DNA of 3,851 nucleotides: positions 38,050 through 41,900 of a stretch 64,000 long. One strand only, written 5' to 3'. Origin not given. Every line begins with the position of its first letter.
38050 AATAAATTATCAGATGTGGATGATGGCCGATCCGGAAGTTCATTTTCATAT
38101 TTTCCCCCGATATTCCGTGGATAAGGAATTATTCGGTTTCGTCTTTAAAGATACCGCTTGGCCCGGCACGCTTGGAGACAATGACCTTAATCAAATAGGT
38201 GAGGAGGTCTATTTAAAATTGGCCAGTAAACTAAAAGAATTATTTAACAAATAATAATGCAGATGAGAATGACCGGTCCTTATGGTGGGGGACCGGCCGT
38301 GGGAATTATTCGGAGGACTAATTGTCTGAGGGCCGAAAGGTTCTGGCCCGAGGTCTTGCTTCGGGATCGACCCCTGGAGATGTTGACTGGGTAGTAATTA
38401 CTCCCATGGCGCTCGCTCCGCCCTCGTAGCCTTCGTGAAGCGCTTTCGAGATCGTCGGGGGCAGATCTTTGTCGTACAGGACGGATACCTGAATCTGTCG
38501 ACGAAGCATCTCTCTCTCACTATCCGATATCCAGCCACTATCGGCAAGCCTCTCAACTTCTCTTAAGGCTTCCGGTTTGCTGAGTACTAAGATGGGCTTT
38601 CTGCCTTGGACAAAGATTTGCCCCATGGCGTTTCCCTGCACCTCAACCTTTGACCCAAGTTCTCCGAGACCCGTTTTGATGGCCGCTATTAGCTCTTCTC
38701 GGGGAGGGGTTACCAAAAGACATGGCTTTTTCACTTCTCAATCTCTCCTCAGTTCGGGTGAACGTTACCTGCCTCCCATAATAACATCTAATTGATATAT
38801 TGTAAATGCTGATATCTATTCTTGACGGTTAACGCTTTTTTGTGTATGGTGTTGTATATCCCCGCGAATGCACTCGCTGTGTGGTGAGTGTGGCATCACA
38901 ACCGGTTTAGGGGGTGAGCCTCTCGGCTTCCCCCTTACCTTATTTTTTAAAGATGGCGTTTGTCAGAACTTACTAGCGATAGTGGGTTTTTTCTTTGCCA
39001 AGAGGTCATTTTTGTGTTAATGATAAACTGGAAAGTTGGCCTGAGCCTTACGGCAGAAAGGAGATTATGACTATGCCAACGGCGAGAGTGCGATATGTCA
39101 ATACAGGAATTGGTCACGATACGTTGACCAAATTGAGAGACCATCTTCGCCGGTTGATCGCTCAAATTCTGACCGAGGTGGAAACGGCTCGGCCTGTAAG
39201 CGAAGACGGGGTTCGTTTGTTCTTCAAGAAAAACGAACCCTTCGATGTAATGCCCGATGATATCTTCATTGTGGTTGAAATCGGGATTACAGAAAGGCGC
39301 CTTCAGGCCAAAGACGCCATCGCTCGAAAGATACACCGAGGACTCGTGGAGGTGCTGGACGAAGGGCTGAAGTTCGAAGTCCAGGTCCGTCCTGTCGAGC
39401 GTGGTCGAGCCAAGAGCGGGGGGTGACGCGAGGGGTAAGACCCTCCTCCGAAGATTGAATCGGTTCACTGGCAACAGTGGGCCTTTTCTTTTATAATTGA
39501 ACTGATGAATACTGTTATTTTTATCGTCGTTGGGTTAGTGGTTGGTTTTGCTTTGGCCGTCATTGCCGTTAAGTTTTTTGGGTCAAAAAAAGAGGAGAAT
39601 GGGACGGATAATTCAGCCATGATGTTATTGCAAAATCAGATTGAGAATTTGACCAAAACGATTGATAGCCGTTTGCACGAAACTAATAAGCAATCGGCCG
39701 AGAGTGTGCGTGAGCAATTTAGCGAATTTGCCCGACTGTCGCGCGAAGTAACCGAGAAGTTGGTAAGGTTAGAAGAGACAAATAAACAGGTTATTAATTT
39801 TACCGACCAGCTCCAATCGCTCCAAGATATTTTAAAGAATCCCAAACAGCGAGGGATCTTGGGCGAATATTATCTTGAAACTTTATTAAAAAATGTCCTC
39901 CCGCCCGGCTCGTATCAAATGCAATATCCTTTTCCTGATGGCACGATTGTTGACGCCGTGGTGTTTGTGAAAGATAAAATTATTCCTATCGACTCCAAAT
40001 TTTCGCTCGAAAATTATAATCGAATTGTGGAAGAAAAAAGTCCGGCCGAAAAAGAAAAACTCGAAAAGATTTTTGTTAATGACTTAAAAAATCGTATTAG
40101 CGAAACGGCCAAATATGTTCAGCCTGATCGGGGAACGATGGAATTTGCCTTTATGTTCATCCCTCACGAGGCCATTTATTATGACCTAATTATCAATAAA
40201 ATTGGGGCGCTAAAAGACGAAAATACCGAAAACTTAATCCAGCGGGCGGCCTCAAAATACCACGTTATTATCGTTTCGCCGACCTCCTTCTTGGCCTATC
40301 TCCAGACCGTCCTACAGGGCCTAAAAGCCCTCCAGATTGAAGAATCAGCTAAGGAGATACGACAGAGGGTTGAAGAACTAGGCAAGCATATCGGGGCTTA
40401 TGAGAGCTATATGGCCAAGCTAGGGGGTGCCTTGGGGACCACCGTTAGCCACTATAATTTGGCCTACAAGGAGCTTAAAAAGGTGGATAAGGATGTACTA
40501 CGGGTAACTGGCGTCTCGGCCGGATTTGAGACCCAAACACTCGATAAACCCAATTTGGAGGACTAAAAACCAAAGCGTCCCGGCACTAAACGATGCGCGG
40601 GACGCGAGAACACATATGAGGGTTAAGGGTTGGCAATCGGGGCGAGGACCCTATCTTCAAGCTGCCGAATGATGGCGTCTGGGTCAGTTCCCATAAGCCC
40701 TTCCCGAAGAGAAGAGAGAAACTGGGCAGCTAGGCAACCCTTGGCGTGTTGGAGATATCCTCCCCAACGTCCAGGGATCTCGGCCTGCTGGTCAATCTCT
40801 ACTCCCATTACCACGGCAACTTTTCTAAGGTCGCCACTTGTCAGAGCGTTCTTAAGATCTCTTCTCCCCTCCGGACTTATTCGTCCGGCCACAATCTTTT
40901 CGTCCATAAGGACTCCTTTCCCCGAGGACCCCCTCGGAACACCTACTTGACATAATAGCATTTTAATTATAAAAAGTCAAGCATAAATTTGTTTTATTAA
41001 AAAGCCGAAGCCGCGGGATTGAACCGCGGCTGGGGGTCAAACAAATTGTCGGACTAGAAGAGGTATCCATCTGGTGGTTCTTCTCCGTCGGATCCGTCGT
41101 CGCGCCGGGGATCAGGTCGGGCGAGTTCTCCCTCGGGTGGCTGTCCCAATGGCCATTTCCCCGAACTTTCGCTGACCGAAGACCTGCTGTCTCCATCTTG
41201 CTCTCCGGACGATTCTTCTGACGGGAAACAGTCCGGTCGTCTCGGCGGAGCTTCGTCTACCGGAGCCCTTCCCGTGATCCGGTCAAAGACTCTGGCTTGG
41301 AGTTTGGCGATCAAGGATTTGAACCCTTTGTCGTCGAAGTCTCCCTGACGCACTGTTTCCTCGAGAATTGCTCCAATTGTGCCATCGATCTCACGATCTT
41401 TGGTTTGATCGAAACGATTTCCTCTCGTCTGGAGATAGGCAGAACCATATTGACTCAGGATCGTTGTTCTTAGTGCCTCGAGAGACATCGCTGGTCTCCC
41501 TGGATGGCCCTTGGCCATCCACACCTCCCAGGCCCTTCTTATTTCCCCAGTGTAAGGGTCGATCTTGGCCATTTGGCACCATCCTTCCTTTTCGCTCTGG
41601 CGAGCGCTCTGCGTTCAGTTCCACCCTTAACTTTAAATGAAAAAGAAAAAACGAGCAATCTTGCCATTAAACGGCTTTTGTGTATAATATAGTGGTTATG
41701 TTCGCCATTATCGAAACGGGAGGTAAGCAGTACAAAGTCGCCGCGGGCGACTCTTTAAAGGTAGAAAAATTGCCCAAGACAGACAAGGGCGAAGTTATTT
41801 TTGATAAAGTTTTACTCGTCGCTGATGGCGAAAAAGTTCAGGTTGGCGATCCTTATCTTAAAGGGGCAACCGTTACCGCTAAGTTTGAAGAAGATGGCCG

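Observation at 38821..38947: Candidate riboswitch/attenuator leader or stand-alone small RNA (promoter + intrinsic terminator, ~90 nt)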

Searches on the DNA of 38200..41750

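Call 30: search_rna_families(source=window, start=38200, end=41750, threshold=evalue, max_evalue=1)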
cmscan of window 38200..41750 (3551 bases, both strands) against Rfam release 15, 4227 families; matches with E-value up to 1: 1.
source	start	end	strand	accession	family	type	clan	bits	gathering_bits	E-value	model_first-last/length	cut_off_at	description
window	40309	40494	-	RF02177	SMCR2_1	Gene; lncRNA;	-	23.8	50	0.27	1-159/159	no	Smith-Magenis syndrome chromosome region, candidate 2 conserved region 1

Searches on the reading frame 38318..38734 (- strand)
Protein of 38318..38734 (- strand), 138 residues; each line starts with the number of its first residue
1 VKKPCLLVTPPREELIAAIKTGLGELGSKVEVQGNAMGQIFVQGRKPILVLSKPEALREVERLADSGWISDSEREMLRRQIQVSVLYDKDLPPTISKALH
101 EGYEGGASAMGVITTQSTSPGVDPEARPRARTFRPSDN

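Call 11: search_protein_families(library=pfam, proteins=[window:38318-38734:-], max_evalue=0.01)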
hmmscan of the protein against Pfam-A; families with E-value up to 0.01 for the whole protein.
window:38318-38734:- (138 aa): 0 families

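Call 20: search_protein_families(library=phrogs, proteins=[window:38318-38734:-], max_evalue=1)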
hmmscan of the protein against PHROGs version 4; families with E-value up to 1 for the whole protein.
window:38318-38734:- (138 aa): 0 families

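Call 21: search_protein_families(library=ncbifam, proteins=[window:38318-38734:-], max_evalue=1)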
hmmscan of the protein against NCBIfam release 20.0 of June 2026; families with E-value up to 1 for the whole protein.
window:38318-38734:- (138 aa): 0 families

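Call 34: find_homologous_proteins(query=window:38318-38734:-, max_evalue=0.01)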
Query window:38318-38734:- (138 aa): 1 proteins with E <= 0.01 among 17 candidates.
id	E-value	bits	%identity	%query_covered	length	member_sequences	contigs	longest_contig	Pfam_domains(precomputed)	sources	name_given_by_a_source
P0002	5.3e-83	294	99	100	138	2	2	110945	-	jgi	jgi:hypothetical protein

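Call 35: find_encoding_contigs(protein=P0002, flank=6000, max_places=10)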
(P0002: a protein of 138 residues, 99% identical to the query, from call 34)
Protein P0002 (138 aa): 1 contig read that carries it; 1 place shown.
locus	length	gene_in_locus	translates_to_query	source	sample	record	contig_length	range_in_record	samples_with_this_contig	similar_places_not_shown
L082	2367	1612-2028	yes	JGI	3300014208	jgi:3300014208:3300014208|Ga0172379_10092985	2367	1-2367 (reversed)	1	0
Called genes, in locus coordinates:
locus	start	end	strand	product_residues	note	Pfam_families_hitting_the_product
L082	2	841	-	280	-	?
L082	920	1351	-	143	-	-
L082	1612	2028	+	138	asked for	-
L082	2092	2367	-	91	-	?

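Call 51: search_protein_families(library=padloc, proteins=[window:38318-38734:-], max_evalue=1)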
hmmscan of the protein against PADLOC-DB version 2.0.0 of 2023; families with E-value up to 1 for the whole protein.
window:38318-38734:- (138 aa): 0 families

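Call 80: predict_structure(protein=window:38318-38734:-)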
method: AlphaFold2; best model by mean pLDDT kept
length: 138 residues; sequences in the alignment: 1
mean_pLDDT: 52.1   pTM: 0.40
mean pLDDT of the five models: 52.1, 50.5, 48.9, 48.7, 47.5
residues with pLDDT >= 90: 0; 70-90: 19; 50-70: 65; < 50: 54
segments of 3 or more residues with pLDDT < 50: 1-9, 82-85, 104-138
pLDDT, mean of each block of 10 residues (from residue 1): 44 63 58 53 56 67 76 72 50 54 40 31 32 27
secondary structure, 60 per line:
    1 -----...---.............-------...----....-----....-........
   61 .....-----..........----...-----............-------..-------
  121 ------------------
elements in order: E6-8 H12-24 E32-34 E39-42 E48-51 H53-65 H71-80 E85-87 H93-104
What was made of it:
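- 38318..38734 (-): Divergent ORFan gene h138, with a GTG start and SD GAGGAG at 38750-38745. AF2 gives pLDDT 52, too low to use (call 80).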

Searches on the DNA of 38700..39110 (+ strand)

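Call 4: search_rna_families(source=window, start=38700, end=39110, threshold=evalue, max_evalue=10, show_alignments=3)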
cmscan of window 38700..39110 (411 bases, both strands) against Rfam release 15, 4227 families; matches with E-value up to 10: 4.
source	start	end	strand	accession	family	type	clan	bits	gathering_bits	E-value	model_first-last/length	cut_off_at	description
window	38902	38935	-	RF01785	blv_FSE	Cis-reg; frameshift_element;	-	16.4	34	1.6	1-27/27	no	ribosomal frameshift site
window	38929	38971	-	RF01092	GP_knot2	Cis-reg;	-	16.3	80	1.6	1-61/61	no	Gag/pol translational readthrough site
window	38746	38796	+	RF00096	U8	Gene; snRNA; snoRNA; CD-box;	-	14.3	41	3.7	1-135/135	no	U8 small nucleolar RNA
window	38906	38935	-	RF02914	DUF805b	Cis-reg;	CL00115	10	35.6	6.7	2-24/35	no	DUF805b RNA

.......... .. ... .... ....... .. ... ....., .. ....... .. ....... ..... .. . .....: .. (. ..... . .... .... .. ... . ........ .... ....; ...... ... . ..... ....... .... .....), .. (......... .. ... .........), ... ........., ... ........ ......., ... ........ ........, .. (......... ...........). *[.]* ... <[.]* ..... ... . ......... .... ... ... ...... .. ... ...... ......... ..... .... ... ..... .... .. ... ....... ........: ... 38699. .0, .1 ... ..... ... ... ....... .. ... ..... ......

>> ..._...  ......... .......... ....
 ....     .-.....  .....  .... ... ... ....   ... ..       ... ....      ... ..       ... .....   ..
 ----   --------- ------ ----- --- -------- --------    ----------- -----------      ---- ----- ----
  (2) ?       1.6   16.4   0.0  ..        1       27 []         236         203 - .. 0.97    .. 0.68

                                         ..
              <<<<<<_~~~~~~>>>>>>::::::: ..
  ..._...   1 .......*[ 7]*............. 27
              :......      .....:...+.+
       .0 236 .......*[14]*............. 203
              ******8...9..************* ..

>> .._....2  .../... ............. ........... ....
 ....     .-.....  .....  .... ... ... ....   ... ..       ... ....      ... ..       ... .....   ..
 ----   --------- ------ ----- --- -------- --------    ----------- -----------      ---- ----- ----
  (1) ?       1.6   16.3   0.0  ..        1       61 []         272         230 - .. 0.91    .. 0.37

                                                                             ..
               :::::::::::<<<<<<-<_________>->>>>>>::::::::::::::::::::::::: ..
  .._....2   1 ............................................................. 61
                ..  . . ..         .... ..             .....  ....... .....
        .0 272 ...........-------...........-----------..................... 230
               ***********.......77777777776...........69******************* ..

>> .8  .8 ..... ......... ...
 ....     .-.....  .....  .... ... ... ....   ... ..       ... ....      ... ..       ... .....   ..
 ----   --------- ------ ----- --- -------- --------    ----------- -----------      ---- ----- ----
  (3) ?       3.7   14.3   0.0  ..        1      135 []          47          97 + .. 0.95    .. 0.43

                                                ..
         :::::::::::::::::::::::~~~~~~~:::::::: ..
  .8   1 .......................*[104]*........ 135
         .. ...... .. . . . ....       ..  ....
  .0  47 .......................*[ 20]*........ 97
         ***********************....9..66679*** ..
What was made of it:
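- On Known riboswitch or cis-regulatory RNA families (Rfam 15): At E <= 10 there are only spurious short hits, three of the four on the opposite strand (calls 4, 30).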

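Call 10: search_dna_similar(query=window:38700-39100:+, collection=phages, mode=distant)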
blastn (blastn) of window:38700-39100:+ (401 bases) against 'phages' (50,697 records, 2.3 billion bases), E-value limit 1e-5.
No match.

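Call 54: build_rna_model(alignment_id=A2, structure=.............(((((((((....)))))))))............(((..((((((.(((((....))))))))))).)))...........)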
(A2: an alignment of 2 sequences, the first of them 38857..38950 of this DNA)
Model R1 built from alignment A2 (2 sequences, 94 columns); structure: as given.
model positions 94; base pairs 23; branch points 1; effective number of sequences 0.83; information 0.609 bits per position. Calibrated on 0.2 Mb of random sequence (short: E-values are rough).
structure used (alignment columns):
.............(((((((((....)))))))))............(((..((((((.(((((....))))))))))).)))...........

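Call 56: search_with_rna_model(model_id=R1, sources=[window, L002, L003, L004, L005, L006, L007, L008, L009, L010, L011, L012, L013, L014, L015, L016, L017, L018, L019, L020, L021, L022, L023, L024, L025, L026, L027, L028, L029, L030, L031, L032, L033, L034, L035, L036, L037, L038, L039, L040, L041, L042, L043, L044, L045, L046, L047, L048, L049, L050, L051, L052, L053, L054, L055, L056, L057, L058, L059, L060, L061, L062, L063, L064, L065, L066, L067, L068, L069, L070, L071, L072, L073, L074, L075, L076, L077, L078, L079, L080, L081], max_evalue=10)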
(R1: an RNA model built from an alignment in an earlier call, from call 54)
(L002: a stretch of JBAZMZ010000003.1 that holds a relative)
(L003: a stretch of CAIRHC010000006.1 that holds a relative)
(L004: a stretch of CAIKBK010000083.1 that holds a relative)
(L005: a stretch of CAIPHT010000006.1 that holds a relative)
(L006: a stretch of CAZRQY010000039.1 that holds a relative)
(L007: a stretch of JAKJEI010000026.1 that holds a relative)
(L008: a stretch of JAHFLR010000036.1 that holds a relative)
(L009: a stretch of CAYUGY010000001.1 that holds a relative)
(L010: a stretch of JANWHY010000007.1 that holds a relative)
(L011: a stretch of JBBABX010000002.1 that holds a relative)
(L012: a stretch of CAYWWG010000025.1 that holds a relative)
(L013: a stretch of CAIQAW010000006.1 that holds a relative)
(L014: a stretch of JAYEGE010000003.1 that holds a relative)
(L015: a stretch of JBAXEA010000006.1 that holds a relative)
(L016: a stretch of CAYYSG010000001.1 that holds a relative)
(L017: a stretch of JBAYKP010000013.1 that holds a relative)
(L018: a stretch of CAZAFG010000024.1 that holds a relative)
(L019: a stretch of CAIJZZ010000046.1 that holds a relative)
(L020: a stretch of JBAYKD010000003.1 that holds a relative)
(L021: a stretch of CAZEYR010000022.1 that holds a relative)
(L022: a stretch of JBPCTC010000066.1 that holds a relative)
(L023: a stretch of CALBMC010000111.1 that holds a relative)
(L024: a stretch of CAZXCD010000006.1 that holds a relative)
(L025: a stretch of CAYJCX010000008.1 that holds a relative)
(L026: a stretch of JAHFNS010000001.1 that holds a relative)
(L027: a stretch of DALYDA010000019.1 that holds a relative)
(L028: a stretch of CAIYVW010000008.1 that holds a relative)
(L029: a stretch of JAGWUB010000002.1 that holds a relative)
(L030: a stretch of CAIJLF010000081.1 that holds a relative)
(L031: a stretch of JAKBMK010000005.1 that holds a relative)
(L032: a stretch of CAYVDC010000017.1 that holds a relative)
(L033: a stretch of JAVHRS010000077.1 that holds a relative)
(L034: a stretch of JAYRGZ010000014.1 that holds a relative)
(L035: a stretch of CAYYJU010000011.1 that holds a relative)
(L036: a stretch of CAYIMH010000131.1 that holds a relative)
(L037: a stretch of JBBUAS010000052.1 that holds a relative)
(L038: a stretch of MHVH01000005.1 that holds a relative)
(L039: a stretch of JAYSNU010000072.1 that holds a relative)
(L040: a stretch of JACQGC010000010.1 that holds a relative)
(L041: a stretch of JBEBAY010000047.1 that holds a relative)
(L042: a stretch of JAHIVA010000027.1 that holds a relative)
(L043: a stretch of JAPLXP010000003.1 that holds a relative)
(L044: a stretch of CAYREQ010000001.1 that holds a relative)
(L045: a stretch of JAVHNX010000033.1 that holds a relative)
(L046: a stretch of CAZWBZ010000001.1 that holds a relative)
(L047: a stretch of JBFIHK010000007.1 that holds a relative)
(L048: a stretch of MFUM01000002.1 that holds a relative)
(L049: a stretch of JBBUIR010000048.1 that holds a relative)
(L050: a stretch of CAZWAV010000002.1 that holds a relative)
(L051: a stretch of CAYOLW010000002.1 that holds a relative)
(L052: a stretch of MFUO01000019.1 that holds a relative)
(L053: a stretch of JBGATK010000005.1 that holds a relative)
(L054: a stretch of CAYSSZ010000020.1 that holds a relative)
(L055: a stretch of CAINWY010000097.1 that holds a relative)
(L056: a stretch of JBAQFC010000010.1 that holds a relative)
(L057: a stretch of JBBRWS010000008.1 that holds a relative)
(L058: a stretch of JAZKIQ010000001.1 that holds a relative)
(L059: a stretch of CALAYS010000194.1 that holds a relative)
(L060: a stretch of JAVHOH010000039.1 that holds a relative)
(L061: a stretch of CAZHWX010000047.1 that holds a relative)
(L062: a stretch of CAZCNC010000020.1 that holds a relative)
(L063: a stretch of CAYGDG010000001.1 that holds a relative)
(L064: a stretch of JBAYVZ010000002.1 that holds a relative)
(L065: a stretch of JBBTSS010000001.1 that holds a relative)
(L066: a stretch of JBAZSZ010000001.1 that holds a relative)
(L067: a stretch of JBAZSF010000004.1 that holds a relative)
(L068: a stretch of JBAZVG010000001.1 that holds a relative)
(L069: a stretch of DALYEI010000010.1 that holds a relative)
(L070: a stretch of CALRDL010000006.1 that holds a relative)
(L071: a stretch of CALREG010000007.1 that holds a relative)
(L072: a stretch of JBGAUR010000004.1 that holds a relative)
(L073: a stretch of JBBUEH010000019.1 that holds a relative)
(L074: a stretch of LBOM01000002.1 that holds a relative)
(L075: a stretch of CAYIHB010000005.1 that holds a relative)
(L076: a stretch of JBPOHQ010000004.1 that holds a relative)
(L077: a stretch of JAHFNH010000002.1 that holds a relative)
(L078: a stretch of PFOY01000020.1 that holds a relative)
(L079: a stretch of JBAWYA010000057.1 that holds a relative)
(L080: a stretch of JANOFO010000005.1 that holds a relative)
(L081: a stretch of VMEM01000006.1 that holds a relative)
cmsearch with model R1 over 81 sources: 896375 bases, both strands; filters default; matches with E-value up to 10: 5.
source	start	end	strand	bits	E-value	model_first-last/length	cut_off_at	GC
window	38857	38950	+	125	7.4e-37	1-94/94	no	0.53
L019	1875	1941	-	14.2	0.99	1-94/94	no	0.36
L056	5404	5492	-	13.3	1.9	1-94/94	no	0.28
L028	21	88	+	12.4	3.8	1-94/94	no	0.44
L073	7435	7508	+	11.6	6.9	1-94/94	no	0.38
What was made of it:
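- A covariance model of the RNA finds no paralogue in the window or in 0.9 Mb of relatives' loci (call 56).
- Tried and rejected: A covariance model of the RNA searched over the window and those loci finds only itself (calls 54, 56).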

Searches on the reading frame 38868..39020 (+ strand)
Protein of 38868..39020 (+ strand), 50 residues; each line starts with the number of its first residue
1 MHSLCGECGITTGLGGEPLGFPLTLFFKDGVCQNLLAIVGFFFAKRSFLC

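Call 51: search_protein_families(library=padloc, proteins=[window:38868-39020:+], max_evalue=1)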
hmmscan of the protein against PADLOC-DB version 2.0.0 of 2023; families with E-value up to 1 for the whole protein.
window:38868-39020:+ (50 aa): 0 families
